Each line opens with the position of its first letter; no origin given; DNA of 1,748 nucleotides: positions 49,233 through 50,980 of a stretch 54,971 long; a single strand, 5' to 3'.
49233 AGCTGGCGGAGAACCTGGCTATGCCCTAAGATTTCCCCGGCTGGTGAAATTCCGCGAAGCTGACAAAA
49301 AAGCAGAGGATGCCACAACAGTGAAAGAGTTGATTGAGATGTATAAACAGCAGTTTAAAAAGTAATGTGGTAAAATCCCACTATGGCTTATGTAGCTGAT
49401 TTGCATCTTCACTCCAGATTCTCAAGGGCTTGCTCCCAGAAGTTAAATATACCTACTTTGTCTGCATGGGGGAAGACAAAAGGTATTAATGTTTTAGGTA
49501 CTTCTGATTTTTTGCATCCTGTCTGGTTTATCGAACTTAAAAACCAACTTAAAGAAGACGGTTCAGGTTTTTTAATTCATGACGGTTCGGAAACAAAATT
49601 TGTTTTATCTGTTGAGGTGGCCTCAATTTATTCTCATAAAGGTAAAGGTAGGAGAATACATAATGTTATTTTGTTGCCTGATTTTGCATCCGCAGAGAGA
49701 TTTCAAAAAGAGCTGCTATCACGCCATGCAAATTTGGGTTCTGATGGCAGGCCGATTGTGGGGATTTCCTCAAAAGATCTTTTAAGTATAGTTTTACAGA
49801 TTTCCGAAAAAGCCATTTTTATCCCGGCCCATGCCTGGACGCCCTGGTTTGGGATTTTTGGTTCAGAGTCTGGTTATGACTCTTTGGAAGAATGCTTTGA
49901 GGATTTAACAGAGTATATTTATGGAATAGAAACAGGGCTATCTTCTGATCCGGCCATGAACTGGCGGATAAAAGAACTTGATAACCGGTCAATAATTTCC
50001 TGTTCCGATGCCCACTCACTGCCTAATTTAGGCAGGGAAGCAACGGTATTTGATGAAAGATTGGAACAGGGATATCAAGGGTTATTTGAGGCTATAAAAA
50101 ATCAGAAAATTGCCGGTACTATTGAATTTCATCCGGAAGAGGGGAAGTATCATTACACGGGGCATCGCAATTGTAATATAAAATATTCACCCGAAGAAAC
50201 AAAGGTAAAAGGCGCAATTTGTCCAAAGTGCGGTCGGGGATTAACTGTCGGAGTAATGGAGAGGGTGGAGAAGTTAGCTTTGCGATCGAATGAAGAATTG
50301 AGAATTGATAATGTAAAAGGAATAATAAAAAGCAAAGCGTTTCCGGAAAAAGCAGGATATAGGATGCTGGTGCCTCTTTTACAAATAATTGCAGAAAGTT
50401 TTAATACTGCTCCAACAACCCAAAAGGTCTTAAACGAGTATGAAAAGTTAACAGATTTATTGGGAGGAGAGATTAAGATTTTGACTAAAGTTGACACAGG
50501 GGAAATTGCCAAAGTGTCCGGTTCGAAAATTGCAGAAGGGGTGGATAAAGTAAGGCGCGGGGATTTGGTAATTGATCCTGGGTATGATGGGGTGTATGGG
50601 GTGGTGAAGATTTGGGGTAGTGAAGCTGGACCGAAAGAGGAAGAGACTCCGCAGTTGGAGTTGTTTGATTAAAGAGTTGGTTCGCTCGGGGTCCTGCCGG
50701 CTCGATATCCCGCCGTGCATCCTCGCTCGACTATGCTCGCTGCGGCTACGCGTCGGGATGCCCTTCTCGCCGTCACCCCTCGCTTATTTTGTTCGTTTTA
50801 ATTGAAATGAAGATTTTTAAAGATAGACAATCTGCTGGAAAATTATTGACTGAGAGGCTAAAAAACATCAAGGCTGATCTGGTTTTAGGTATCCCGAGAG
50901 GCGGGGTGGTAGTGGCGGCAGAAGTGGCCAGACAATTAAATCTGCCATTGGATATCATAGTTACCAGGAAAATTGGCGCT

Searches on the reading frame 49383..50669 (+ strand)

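Call 85: search_protein_families(library=pfam, proteins=[window:49383-50669:+], max_evalue=0.001)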
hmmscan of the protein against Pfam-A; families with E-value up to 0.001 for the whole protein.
window:49383-50669:+ (429 aa): 1 family
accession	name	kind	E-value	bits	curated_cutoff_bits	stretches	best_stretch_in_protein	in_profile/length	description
PF13263.12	PHP_C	-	0.00033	20.6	21.3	1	208-242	22-55/56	PHP-associated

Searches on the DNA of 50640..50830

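Call 30: search_rna_families(source=window, start=50640, end=50830, threshold=evalue, max_evalue=10)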
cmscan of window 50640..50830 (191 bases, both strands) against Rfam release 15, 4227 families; matches with E-value up to 10: 2.
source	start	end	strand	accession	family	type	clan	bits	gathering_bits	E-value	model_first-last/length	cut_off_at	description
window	50680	50724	+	RF02137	HOXA11-AS1_1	Gene; lncRNA;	-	11.3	50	6.5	49-96/96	no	HOXA11 antisense RNA 1 conserved region 1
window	50781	50830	+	RF01497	ALIL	Cis-reg;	-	9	50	3.2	1-66/117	3'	ALIL pseudoknot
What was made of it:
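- On Any described RNA family (Rfam 15): Nothing meaningful at E<=10 over 50640-50830 (call 30).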
